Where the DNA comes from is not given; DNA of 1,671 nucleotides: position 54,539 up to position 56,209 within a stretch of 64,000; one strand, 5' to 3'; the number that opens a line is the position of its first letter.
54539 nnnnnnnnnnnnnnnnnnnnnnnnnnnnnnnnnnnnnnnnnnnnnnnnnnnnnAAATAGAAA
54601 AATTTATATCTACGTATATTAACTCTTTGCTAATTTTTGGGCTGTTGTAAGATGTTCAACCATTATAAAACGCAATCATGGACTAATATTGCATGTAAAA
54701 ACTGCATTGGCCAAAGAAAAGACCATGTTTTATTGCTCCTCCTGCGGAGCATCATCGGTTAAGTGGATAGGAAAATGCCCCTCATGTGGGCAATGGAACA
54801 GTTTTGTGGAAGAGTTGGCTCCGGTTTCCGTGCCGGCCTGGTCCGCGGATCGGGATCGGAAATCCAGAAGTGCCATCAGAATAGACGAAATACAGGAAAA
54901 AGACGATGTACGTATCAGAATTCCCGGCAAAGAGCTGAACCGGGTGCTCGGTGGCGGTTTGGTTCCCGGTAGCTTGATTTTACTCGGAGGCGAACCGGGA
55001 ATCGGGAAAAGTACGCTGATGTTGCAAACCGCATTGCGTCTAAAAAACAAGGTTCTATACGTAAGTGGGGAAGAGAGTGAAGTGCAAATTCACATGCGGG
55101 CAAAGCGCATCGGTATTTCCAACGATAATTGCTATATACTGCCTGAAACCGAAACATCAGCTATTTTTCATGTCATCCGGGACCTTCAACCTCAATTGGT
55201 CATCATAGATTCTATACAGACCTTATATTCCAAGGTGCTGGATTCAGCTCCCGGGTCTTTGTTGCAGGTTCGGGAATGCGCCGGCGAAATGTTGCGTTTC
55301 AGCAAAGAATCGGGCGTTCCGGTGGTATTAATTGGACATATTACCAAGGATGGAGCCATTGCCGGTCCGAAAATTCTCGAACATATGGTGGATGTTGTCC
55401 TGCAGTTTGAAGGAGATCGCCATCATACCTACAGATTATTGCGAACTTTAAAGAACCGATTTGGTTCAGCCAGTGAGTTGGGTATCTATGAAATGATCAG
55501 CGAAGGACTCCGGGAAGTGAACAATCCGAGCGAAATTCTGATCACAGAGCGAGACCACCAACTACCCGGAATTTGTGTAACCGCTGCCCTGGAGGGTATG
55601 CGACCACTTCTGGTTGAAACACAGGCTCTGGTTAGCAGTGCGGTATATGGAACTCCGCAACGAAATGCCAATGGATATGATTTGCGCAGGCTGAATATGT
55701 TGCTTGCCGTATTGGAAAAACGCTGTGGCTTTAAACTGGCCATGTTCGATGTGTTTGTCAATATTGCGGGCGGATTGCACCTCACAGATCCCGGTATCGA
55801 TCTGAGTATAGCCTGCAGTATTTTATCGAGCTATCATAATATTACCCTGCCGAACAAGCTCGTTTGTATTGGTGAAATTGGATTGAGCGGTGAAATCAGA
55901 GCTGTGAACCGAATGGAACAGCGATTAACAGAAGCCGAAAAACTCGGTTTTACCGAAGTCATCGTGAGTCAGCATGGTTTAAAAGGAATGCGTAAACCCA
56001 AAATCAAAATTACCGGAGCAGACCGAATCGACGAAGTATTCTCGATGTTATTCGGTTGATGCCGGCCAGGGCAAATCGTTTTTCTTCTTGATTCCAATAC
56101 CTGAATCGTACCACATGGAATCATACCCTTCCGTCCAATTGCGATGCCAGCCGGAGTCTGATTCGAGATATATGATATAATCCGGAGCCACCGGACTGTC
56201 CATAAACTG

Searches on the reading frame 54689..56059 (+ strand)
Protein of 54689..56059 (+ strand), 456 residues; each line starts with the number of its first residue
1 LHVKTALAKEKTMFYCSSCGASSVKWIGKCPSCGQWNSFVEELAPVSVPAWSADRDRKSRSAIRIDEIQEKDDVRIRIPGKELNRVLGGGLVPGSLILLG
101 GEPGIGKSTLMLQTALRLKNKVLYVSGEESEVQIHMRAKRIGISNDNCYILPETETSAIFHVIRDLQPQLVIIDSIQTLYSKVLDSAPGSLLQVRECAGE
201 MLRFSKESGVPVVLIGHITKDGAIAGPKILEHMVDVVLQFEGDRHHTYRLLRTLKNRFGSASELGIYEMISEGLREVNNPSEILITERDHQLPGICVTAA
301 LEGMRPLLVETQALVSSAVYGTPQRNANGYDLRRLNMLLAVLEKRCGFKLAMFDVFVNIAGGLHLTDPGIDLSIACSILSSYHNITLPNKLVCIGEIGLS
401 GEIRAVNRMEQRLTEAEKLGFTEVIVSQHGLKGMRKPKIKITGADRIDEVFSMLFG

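Call 75: search_protein_families(library=pfam, proteins=[window:54689-56059:+], max_evalue=0.00001)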
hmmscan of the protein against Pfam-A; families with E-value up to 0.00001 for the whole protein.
window:54689-56059:+ (456 aa): 5 families
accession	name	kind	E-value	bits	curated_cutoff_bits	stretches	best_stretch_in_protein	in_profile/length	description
PF06745.19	ATPase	-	2.3e-14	53.8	26.6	1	81-144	6-73/231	KaiC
PF13481.12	AAA_25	-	2.8e-14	53.6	27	1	81-223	20-195/195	AAA domain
PF13541.12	ChlI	-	3.4e-11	43.5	27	1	344-428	35-119/121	Subunit ChlI of Mg-chelatase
PF18073.7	Zn_ribbon_LapB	-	5.4e-10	39.2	25.7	1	14-41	1-28/28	Rubredoxin metal binding domain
PF03796.21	DnaB_C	-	3.7e-07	30.2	27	0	82-138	8-67/255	DnaB-like helicase C terminal domain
